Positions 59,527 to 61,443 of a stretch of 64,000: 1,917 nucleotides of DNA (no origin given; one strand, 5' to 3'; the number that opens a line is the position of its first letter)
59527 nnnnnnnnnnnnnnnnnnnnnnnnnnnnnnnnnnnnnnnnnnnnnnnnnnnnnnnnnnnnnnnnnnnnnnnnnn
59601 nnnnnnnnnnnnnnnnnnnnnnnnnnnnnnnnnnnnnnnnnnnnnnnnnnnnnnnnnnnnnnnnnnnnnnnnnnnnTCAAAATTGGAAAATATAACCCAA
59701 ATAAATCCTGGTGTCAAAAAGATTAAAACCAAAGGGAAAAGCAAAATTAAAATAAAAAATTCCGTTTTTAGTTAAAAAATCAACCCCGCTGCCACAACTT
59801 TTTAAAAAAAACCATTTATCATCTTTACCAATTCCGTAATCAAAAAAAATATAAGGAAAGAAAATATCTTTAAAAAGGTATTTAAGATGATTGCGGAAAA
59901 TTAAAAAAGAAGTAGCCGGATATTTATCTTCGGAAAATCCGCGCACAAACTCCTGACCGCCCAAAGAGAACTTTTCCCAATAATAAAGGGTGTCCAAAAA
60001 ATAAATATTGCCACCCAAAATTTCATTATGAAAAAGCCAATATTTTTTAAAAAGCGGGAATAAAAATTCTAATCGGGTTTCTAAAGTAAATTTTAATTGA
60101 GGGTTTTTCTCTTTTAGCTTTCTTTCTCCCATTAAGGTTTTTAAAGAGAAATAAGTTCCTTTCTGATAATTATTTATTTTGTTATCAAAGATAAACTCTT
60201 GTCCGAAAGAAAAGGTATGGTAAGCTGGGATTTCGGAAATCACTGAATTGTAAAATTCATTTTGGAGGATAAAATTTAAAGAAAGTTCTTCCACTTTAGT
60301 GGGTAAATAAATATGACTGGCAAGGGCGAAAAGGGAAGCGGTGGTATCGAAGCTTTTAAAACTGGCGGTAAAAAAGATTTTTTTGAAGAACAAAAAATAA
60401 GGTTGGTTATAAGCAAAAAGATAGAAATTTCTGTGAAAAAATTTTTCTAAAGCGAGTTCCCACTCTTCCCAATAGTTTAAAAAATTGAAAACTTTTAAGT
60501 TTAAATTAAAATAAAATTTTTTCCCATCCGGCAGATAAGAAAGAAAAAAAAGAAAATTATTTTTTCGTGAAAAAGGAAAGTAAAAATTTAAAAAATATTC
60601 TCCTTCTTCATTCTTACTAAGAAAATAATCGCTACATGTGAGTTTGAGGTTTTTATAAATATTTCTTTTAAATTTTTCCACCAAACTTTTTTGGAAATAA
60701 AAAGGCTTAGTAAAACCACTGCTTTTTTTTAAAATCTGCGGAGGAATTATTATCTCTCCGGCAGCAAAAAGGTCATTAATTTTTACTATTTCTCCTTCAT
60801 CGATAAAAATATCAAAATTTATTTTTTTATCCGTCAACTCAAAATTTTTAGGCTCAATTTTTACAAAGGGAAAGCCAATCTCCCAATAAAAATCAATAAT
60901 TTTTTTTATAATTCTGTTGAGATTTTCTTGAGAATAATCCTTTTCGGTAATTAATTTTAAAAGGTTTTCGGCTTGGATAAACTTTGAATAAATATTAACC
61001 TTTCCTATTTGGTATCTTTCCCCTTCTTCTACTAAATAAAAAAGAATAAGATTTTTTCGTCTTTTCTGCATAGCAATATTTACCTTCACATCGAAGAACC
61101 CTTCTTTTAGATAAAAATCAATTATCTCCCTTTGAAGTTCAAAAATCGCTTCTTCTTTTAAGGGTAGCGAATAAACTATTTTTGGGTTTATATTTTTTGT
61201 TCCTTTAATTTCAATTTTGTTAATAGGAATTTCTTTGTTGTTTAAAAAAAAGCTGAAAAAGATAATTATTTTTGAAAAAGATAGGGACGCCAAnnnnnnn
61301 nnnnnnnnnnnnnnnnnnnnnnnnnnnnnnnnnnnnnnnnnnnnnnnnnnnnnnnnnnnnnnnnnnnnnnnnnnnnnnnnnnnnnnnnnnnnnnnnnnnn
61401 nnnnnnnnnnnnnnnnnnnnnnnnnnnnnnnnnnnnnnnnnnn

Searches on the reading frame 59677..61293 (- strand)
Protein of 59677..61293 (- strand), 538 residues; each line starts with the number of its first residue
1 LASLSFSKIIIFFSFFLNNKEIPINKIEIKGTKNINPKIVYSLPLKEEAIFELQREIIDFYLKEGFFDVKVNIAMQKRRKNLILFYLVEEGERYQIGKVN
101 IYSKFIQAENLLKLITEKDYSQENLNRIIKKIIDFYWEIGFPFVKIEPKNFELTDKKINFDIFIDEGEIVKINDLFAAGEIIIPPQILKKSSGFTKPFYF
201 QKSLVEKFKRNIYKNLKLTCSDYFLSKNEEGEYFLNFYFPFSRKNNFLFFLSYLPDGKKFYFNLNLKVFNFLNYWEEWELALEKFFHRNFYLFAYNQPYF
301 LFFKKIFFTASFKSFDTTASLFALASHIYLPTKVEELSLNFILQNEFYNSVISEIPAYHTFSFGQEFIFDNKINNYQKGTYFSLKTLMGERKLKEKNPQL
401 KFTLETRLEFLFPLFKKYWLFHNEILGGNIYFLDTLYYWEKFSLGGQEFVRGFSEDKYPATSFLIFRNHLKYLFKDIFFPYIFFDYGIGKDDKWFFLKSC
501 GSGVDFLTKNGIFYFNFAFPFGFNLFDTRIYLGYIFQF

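Call 3: search_protein_families(library=pfam, proteins=[window:59677-61293:-], max_evalue=0.01)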
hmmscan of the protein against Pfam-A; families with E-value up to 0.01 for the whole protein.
window:59677-61293:- (538 aa): 3 families
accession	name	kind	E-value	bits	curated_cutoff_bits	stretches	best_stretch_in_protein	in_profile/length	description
PF07244.20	POTRA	-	5.3e-09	37.1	21.3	2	96-167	3-79/79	Surface antigen variable number repeat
PF03865.19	ShlB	-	1.4e-07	31.7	22.7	1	399-490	199-292/311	Haemolysin secretion/activation protein ShlB/FhaC/HecB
PF08479.16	POTRA_2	-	0.00048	20.4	24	0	107-158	18-69/76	POTRA domain, ShlB-type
